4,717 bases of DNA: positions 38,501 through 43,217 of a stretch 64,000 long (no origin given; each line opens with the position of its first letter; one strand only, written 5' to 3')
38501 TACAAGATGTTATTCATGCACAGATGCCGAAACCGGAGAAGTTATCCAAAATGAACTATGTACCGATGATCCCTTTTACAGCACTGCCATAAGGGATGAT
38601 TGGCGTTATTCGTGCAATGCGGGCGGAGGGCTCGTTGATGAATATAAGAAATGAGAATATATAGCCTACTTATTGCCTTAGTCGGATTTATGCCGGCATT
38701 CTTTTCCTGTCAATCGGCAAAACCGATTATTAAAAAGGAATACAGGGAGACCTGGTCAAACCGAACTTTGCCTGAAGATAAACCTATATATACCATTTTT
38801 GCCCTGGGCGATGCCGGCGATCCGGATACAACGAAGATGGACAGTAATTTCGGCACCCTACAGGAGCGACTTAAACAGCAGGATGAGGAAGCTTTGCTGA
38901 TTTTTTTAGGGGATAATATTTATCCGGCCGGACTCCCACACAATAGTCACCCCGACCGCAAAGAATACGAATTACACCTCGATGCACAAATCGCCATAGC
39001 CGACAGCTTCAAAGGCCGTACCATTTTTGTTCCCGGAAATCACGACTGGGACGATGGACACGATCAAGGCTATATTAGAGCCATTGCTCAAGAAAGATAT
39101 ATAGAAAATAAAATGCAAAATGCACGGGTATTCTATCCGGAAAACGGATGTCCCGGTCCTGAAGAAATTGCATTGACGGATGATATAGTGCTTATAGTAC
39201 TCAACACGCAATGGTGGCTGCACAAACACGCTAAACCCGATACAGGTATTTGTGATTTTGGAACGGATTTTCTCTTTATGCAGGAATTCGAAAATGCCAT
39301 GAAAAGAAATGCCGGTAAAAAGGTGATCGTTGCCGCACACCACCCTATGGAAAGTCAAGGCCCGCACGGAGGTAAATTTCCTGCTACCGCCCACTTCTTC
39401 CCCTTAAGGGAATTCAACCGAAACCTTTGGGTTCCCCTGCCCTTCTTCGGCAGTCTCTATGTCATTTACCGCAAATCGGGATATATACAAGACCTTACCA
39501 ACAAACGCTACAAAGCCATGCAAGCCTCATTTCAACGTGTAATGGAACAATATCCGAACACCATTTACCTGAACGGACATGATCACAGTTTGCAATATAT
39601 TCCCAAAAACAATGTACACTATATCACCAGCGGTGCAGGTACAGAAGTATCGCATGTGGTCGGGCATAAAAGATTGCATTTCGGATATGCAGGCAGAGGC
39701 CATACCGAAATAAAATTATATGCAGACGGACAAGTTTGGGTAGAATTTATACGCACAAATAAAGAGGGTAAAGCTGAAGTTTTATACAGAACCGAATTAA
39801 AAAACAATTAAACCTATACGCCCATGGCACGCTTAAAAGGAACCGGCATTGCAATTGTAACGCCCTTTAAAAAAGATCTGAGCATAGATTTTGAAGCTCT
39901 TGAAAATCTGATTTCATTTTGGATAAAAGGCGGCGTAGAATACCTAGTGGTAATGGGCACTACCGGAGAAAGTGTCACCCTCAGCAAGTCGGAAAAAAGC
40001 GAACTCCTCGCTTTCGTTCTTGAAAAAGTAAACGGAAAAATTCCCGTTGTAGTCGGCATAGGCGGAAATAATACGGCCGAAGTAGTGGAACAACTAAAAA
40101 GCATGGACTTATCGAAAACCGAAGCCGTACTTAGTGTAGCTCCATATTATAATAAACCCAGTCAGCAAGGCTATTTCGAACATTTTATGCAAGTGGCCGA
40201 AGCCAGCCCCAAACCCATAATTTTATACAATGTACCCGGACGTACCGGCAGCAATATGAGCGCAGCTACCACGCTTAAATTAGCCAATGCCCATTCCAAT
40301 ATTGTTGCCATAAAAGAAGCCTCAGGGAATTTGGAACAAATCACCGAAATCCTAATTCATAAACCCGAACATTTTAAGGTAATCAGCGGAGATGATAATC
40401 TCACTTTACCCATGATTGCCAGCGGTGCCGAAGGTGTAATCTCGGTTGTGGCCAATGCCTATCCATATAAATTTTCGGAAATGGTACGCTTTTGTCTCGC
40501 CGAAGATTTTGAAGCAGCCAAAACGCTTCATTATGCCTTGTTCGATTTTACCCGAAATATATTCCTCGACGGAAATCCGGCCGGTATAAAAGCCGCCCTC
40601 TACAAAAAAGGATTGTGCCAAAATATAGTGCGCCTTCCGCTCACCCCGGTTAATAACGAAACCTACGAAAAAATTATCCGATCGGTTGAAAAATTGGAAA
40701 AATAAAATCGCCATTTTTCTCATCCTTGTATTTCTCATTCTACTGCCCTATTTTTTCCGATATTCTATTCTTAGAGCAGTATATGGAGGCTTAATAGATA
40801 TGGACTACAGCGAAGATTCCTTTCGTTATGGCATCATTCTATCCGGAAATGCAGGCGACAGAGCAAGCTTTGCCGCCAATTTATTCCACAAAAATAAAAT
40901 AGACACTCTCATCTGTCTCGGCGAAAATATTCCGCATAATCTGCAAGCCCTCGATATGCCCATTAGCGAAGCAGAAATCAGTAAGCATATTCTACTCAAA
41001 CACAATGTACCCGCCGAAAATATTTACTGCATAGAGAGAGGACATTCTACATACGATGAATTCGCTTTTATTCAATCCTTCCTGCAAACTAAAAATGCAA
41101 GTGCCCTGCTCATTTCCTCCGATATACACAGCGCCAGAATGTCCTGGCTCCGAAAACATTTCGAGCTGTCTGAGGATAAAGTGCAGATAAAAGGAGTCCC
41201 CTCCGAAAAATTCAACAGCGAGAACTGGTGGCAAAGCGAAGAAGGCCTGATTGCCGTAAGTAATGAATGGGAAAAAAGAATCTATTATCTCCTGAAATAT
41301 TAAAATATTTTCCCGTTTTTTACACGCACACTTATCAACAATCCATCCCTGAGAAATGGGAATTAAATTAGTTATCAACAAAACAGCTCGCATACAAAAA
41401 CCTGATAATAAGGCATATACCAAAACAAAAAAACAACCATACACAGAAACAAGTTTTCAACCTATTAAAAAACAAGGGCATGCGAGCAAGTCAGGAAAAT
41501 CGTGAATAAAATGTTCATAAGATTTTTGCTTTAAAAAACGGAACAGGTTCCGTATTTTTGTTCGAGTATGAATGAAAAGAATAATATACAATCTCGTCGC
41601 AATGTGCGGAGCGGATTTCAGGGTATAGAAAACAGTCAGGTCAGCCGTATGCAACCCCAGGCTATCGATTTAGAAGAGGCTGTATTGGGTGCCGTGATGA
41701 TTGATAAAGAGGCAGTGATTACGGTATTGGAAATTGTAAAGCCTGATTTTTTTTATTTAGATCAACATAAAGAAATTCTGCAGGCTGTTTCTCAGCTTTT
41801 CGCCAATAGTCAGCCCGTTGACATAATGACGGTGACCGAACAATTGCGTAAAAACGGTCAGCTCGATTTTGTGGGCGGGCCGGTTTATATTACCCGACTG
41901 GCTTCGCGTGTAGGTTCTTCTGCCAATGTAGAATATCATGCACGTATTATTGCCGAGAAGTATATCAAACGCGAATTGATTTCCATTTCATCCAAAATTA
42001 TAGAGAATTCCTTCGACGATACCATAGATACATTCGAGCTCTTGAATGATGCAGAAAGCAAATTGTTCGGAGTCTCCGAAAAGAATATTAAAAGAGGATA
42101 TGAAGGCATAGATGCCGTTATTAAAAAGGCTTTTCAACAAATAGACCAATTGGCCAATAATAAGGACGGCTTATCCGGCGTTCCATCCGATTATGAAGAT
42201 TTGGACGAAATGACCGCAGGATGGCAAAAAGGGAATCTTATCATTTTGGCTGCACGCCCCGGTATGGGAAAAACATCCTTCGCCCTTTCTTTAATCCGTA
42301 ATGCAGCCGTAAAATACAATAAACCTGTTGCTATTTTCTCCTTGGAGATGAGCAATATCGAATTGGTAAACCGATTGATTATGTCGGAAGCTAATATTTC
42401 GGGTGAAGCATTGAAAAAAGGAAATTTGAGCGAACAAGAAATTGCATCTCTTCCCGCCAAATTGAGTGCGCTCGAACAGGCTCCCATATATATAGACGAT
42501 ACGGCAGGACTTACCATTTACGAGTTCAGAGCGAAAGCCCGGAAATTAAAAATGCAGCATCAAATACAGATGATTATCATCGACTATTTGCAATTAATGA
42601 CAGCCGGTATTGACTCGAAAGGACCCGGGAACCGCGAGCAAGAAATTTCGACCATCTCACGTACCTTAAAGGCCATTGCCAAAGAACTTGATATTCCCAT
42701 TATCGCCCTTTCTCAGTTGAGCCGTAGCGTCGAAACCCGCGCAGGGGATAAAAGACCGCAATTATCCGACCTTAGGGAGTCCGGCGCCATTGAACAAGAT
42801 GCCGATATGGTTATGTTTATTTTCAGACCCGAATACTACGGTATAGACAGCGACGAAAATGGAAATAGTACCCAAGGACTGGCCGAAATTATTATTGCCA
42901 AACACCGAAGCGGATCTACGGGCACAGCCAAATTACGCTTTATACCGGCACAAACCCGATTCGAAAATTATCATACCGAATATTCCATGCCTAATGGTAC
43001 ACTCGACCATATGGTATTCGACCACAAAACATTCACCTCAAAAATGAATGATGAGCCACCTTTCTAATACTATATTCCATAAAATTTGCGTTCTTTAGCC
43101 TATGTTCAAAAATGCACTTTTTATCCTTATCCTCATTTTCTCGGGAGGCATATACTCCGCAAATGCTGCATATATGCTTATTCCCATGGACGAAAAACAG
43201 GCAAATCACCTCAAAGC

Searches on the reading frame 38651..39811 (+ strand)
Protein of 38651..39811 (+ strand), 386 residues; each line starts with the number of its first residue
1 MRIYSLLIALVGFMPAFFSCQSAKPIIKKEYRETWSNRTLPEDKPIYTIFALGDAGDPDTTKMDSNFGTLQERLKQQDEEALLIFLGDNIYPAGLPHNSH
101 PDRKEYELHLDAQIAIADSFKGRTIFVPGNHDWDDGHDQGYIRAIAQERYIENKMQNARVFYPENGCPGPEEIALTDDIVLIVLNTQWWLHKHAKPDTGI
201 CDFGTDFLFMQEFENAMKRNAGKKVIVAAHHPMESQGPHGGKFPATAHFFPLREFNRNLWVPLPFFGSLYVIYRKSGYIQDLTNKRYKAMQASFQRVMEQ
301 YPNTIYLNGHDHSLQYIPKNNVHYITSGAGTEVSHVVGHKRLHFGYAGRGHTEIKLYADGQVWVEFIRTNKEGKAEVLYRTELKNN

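Call 52: search_protein_families(library=pfam, max_evalue=0.00001, proteins=[window:38651-39811:+])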
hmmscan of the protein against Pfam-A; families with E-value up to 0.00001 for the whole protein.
window:38651-39811:+ (386 aa): 1 family
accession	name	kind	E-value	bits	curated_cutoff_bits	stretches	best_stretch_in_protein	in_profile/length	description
PF00149.33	Metallophos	-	4.8e-07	30.8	21.5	1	49-242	3-168/191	Calcineurin-like phosphoesterase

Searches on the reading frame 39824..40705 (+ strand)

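Call 52: search_protein_families(library=pfam, max_evalue=0.00001, proteins=[window:39824-40705:+])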
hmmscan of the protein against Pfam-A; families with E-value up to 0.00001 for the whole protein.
window:39824-40705:+ (293 aa): 1 family
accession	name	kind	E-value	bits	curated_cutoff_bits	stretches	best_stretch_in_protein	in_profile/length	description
PF00701.28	DHDPS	-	6.5e-79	265.1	22.1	1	5-289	3-287/289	Dihydrodipicolinate synthetase family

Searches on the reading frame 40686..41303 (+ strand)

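Call 52: search_protein_families(library=pfam, max_evalue=0.00001, proteins=[window:40686-41303:+])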
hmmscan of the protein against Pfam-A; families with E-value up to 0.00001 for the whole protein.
window:40686-41303:+ (205 aa): 1 family
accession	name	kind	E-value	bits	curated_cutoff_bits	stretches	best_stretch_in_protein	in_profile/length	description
PF02698.23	DUF218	-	9.3e-14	51.9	27.6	1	50-173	3-109/133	DUF218 domain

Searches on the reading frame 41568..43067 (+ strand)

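Call 52: search_protein_families(library=pfam, max_evalue=0.00001, proteins=[window:41568-43067:+])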
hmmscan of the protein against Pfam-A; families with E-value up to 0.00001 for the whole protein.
window:41568-43067:+ (499 aa): 4 families
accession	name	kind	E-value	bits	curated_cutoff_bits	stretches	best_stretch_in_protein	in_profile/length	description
PF03796.21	DnaB_C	-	5e-106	354.2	27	1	204-467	1-255/255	DnaB-like helicase C terminal domain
PF00772.26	DnaB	-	9e-30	103.2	23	1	29-130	2-103/103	DnaB-like helicase N terminal domain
PF13481.12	AAA_25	-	9.7e-11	42.1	27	1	216-383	26-189/195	AAA domain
PF06745.19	ATPase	-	1.2e-06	28.5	26.6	0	209-278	5-75/231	KaiC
